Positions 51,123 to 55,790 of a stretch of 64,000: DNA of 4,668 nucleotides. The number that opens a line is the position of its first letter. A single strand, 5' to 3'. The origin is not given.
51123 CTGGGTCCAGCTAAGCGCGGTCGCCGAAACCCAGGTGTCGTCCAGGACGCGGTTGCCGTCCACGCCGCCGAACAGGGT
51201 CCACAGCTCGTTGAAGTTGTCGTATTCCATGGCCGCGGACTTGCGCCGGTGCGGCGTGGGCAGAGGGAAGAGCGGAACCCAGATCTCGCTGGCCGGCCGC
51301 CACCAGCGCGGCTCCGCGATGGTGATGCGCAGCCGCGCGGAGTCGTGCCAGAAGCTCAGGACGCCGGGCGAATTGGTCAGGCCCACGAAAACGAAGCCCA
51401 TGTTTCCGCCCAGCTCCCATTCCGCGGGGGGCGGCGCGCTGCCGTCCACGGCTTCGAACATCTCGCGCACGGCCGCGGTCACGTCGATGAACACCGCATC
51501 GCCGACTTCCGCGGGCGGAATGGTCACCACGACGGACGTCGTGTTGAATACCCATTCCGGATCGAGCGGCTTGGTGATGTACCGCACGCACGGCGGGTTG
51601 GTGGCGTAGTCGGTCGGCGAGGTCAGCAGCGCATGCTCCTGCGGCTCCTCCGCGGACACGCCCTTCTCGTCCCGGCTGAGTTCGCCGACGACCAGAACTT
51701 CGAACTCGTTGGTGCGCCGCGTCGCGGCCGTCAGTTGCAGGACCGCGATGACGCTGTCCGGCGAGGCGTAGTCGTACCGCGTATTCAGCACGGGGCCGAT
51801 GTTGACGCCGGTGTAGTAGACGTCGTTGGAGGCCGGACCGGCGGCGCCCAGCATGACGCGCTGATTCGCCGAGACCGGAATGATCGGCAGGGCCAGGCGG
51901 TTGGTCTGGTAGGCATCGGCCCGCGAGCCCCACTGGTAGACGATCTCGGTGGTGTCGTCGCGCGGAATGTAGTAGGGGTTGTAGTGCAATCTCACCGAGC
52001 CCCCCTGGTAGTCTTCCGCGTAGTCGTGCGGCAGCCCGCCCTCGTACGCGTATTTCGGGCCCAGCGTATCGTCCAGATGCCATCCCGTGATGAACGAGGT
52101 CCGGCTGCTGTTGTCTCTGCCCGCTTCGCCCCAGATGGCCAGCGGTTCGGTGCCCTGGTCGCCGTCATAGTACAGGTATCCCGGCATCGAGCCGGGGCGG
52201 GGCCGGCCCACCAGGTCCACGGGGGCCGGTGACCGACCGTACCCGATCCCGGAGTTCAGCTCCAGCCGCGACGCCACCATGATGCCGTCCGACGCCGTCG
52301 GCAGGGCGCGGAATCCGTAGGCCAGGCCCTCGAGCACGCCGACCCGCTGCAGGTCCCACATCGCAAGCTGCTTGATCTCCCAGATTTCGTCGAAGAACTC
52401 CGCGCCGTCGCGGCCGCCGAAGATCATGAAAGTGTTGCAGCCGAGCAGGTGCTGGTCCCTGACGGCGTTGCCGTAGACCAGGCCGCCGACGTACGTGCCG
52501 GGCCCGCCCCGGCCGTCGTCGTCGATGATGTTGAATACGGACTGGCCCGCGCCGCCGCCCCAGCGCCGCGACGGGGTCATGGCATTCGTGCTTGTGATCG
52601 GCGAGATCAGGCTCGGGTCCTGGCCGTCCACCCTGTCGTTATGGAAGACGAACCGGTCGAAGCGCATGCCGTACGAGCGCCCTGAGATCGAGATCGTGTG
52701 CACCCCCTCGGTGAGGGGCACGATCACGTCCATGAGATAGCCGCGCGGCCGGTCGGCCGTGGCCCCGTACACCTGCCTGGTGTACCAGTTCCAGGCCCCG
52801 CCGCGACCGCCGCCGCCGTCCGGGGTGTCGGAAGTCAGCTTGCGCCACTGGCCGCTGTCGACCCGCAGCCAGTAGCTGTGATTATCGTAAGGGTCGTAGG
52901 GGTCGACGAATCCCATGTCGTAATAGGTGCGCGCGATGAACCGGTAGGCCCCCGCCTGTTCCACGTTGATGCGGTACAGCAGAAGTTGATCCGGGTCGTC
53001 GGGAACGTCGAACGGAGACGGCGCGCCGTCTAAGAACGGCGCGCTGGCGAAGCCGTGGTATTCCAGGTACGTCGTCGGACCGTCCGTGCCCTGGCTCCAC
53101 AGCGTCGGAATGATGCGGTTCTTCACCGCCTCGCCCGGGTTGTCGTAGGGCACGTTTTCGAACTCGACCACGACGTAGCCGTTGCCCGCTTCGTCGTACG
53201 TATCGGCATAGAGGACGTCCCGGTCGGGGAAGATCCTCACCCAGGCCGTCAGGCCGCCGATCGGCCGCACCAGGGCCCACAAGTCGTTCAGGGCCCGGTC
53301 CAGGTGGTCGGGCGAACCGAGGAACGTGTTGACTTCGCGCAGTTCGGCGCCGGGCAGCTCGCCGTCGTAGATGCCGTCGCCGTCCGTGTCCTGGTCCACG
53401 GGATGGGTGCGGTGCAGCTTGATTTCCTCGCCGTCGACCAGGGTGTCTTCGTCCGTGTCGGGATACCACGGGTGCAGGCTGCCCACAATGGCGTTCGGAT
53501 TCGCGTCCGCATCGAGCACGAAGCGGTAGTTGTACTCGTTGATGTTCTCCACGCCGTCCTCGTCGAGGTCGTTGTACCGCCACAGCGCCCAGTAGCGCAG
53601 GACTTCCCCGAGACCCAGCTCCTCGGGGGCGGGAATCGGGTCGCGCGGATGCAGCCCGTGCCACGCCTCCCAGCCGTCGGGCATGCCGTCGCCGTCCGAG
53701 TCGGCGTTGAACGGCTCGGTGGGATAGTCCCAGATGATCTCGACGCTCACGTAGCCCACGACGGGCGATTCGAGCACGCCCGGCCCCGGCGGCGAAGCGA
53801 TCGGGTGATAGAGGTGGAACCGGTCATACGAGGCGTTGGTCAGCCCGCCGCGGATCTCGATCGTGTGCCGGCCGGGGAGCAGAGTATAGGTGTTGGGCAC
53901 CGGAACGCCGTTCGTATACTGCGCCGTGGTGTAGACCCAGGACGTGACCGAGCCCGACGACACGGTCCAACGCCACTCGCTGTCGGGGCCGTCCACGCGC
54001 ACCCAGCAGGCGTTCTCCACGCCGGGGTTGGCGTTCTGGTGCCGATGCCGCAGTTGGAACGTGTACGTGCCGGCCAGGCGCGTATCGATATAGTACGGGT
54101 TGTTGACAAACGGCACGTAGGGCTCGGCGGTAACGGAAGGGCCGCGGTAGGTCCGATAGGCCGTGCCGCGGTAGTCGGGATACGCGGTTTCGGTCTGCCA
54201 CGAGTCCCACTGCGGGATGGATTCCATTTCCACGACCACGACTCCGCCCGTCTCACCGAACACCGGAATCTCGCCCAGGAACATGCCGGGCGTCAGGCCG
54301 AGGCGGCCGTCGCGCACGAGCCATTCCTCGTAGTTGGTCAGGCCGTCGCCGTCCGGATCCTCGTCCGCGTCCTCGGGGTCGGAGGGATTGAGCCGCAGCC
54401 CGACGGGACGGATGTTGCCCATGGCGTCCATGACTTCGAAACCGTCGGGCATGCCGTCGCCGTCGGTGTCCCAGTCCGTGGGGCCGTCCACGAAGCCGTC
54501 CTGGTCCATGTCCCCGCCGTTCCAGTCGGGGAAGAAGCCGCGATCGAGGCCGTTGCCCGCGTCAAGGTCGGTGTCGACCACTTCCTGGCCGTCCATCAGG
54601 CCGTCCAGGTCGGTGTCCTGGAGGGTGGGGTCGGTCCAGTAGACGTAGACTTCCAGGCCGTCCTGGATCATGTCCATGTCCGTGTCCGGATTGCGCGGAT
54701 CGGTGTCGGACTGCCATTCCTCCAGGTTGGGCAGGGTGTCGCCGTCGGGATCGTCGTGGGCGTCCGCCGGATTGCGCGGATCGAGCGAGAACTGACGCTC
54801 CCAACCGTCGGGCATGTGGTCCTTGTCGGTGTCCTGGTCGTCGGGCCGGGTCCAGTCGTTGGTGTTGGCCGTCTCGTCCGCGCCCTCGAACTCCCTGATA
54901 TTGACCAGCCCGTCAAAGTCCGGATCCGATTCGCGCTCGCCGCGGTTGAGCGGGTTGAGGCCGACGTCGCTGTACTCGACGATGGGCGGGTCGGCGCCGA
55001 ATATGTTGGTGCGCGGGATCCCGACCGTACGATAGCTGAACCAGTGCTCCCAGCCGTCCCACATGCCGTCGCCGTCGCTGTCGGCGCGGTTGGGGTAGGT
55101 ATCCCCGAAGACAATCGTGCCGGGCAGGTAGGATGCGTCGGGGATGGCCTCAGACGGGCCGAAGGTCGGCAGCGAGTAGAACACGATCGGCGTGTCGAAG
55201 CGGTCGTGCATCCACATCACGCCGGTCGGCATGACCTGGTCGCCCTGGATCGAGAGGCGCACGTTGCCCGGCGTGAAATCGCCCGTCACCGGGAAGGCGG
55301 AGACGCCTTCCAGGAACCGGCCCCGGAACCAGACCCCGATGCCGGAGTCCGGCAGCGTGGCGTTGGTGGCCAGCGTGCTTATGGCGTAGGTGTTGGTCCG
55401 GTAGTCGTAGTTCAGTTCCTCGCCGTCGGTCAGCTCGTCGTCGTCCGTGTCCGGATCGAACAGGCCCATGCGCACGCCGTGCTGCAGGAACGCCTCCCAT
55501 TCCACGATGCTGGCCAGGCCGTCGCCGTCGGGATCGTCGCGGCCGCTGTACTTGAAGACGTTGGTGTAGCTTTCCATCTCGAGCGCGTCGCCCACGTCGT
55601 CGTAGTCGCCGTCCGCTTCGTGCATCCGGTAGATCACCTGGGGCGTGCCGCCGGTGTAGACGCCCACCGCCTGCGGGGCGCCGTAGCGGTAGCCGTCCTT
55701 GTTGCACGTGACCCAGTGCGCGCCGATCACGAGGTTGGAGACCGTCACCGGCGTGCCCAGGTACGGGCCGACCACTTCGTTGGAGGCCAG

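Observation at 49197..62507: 13.3-kb single gene for a 4436-aa N-anchored protease-adhesin mosaic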

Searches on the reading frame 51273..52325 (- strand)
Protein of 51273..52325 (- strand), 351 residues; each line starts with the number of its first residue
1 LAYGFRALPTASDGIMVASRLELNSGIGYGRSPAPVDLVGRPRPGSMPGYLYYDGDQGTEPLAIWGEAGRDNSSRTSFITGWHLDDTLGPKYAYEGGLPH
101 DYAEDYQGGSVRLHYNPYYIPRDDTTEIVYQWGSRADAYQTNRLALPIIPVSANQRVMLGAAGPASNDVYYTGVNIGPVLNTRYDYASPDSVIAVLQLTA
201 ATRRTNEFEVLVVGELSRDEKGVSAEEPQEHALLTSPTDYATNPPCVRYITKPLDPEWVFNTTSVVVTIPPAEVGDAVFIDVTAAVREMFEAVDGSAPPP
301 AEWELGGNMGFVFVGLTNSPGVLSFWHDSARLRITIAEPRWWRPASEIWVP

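Call 60: search_protein_families(library=ncbifam, proteins=[window:51273-52325:-], max_evalue=1)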
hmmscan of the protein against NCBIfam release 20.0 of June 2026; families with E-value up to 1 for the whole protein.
window:51273-52325:- (351 aa): 0 families

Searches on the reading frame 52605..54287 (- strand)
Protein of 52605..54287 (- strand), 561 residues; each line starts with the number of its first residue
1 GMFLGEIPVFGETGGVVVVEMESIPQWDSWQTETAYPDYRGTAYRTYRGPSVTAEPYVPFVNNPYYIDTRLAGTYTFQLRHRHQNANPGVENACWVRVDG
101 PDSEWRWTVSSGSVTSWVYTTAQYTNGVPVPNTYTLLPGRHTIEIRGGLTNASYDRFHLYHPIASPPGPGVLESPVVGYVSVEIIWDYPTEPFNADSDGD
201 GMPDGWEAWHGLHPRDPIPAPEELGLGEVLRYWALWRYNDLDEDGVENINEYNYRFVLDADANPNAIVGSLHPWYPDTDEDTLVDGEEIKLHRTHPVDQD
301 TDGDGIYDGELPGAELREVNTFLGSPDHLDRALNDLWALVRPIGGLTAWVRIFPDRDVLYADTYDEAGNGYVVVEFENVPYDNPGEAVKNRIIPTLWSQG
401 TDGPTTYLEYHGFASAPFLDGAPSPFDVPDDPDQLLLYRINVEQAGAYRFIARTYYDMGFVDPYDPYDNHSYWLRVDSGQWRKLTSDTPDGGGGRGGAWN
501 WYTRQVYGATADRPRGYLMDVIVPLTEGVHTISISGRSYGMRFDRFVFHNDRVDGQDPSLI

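Call 80: predict_structure(alignment_id=A6)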
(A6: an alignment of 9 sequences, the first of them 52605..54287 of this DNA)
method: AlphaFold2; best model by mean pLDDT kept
length: 561 residues; sequences in the alignment: 9
mean_pLDDT: 61.6   pTM: 0.38
mean pLDDT of the five models: 61.6, 57.7, 56.9, 55.9, 52.1
residues with pLDDT >= 90: 35; 70-90: 217; 50-70: 96; < 50: 213
segments of 3 or more residues with pLDDT < 50: 1-5, 59-61, 182-194, 205-239, 241-361, 378-391, 414-426, 491-493
pLDDT, mean of each block of 10 residues (from residue 1): 55 91 65 73 79 64 77 92 63 80 81 76 85 90 82 87 87 84 34 48 50 43 38 43 44 37 39 43 43 38 39 31 28 24 25 33 62 60 39 71 78 44 50 72 83 73 52 81 75 63 79 72 81 77 84 59 46
secondary structure, 60 per line:
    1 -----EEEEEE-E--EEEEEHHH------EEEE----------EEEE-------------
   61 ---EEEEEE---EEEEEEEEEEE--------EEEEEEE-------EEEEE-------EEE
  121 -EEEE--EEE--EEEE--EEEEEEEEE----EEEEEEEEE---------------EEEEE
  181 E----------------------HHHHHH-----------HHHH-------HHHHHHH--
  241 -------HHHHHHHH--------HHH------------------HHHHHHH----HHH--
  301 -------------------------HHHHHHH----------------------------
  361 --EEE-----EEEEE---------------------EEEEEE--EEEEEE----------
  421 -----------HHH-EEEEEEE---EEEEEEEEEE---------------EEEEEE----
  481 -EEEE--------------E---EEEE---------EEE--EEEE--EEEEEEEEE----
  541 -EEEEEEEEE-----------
elements in order: E6-11 E16-20 E30-33 E44-47 E64-69 E73-83 E92-98 E106-110 E118-120 E122-125 E128-130 E133-136 E139-147 E152-160 E176-181 H204-209 H221-224 H232-238 H248-255 H285-291 H326-332 E363-365 E371-375 E397-402 E405-410 E436-442 E446-455 E471-476 E482-485 E504-507 E517-519 E522-525 E528-536 E542-550

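Call 82: fold_search(model_id=the predicted structure, library=pdb)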
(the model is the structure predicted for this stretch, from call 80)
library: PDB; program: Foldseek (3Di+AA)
matches with E <= 10: 1503; with E <= 0.001: 68
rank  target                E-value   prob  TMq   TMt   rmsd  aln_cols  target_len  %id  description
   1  8w7n                  2.0e-07  1.00  0.17  0.10  21.6       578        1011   10  Crystal structure of the in-cell Cry1Aa purified from Bacillus thuringiensis (released 2024-03-06)
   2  9qxq                  2.5e-07  1.00  0.20  0.11  23.6       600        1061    8  native structure of full-length pesticidal protein Cry1Ca18 at pH9, from crystals formed in vivo (released 2026-02-11)
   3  5x7o_A                2.6e-07  1.00  0.20  0.09  25.1       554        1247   11  Crystal structure of Paenibacillus sp. 598K alpha-1,6-glucosyltransferase (released 2017-07-26)
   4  9h99                  9.4e-07  1.00  0.20  0.11  24.1       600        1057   10  Native structure of the full-length pesticidal protein Cry1Ca18 at pH7, from crystals formed in vivo (released 2025-11-12)
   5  6nps_A                1.2e-06  1.00  0.21  0.13  10.0       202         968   14  Crystal structure of GH115 enzyme AxyAgu115A from Amphibacillus xylanus (released 2020-07-15)
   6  9h9a                  2.7e-06  0.99  0.16  0.09  23.8       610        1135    9  native structure of the full-length pesticidal protein Cry8Ba2, from crystals formed in vivo (form 1) (released 2025-12-03)
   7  3wnn_B                5.3e-06  1.00  0.19  0.16   3.4       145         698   19  D308A mutant of Bacillus circulans T-3040 cycloisomaltooligosaccharide glucanotransferase complexed with isomaltooctao (released 2014-02-05)
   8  6nps_B                5.6e-06  1.00  0.20  0.13  10.5       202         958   14  Crystal structure of GH115 enzyme AxyAgu115A from Amphibacillus xylanus (released 2020-07-15)
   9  3wnl_A                7.0e-06  1.00  0.18  0.15   4.7       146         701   18  D308A mutant of Bacillus circulans T-3040 cycloisomaltooligosaccharide glucanotransferase complexed with isomaltohexao (released 2014-02-05)
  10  3wnk                  9.2e-06  1.00  0.19  0.15   3.4       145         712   19  Crystal Structure of Bacillus circulans T-3040 cycloisomaltooligosaccharide glucanotransferase (released 2014-02-05)
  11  2cdp_B                1.0e-05  1.00  0.16  0.64  10.4       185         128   16  Structure of a CBM6 in complex with neoagarohexaose (released 2006-02-08)
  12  3wnn_A                1.2e-05  1.00  0.19  0.15   3.2       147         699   18  D308A mutant of Bacillus circulans T-3040 cycloisomaltooligosaccharide glucanotransferase complexed with isomaltooctao (released 2014-02-05)
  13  4zmh_B                1.8e-05  1.00  0.23  0.15   4.1       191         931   14  Crystal structure of a five-domain GH115 alpha-Glucuronidase from the Marine Bacterium Saccharophagus degradans 2-40T (released 2016-05-04)
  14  3wno_A                1.8e-05  1.00  0.18  0.15   4.7       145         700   19  D308A mutant of Bacillus circulans T-3040 cycloisomaltooligosaccharide glucanotransferase complexed with cycloisomalto (released 2014-02-05)
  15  3zm8_A                2.1e-05  1.00  0.20  0.25   5.5       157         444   16  Crystal structure of Podospora anserina GH26-CBM35 beta-(1,4)- mannanase (released 2013-04-17)
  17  2cdp_D                3.7e-05  1.00  0.16  0.64  10.9       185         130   17  Structure of a CBM6 in complex with neoagarohexaose (released 2006-02-08)
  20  2cdp_C                4.4e-05  1.00  0.17  0.66   8.3       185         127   17  Structure of a CBM6 in complex with neoagarohexaose (released 2006-02-08)
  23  2w47_A                4.9e-05  1.00  0.19  0.67   5.2       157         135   16  Clostridium thermocellum CBM35 in complex with delta-4,5- anhydrogalacturonic acid (released 2009-01-27)
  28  2w1w_B                5.8e-05  1.00  0.19  0.68   4.3       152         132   15  Native structure of a family 35 carbohydrate binding module from Clostridium thermocellum (released 2009-01-20)
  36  2cdp_A                1.0e-04  1.00  0.16  0.59  11.6       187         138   17  Structure of a CBM6 in complex with neoagarohexaose (released 2006-02-08)
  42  2w1w_A                1.8e-04  1.00  0.18  0.68   4.9       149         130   16  Native structure of a family 35 carbohydrate binding module from Clostridium thermocellum (released 2009-01-20)
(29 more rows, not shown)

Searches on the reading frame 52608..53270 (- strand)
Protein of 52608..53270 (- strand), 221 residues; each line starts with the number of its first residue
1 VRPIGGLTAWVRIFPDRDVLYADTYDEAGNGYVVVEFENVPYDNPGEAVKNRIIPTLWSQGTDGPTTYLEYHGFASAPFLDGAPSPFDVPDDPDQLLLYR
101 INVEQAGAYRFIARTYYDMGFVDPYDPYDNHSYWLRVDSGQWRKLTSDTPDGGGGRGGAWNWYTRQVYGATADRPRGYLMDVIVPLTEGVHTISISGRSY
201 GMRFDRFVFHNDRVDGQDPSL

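Call 19: search_protein_families(library=pfam, proteins=[window:52608-53270:-], max_evalue=1)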
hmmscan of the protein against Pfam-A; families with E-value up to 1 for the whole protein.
window:52608-53270:- (221 aa): 1 family
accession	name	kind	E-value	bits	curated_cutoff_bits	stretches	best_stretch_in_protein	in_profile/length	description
PF17829.7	GH115_C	-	0.11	12.7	24.1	1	96-211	57-160/172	Glycosyl hydrolase family 115 C-terminal domain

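Call 60: search_protein_families(library=ncbifam, proteins=[window:52608-53270:-], max_evalue=1)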
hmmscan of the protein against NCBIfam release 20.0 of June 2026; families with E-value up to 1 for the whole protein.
window:52608-53270:- (221 aa): 0 families

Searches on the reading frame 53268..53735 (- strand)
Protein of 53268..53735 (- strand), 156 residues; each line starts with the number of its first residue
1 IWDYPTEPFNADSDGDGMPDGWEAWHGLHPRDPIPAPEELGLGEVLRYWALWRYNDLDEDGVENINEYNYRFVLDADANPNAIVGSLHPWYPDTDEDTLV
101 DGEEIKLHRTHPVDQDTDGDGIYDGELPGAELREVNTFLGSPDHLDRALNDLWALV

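Call 19: search_protein_families(library=pfam, proteins=[window:53268-53735:-], max_evalue=1)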
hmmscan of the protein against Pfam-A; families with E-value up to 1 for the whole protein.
window:53268-53735:- (156 aa): 2 families
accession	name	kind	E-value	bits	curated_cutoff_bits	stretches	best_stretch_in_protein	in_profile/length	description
PF18884.5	TSP3_bac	-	0.0011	19.2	25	1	12-27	1-16/22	Bacterial TSP3 repeat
PF03495.19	Binary_toxB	-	0.19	12.4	25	0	12-23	2-13/78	Clostridial binary toxin B/anthrax toxin PA Ca-binding domain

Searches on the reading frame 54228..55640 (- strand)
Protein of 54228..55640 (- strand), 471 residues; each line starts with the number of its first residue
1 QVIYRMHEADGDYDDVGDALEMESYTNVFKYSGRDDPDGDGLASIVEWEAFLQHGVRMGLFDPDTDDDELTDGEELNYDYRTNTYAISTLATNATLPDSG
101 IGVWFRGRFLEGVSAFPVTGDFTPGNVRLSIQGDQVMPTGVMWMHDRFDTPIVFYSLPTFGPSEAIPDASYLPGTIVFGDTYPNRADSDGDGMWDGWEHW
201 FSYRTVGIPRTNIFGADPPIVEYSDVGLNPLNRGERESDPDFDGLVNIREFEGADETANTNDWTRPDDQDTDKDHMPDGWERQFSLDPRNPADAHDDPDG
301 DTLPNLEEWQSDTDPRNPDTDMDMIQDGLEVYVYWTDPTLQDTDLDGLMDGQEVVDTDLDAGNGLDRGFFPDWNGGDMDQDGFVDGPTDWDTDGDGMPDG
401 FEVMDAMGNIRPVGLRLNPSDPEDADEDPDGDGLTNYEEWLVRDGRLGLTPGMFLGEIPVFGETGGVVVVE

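Call 18: search_protein_families(library=pfam, proteins=[window:54228-55640:-], max_evalue=1)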
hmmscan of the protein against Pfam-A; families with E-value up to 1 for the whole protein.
window:54228-55640:- (471 aa): 1 family
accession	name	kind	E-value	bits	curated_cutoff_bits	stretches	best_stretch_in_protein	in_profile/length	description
PF18884.5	TSP3_bac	-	8.1e-05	22.8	25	3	391-403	1-13/22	Bacterial TSP3 repeat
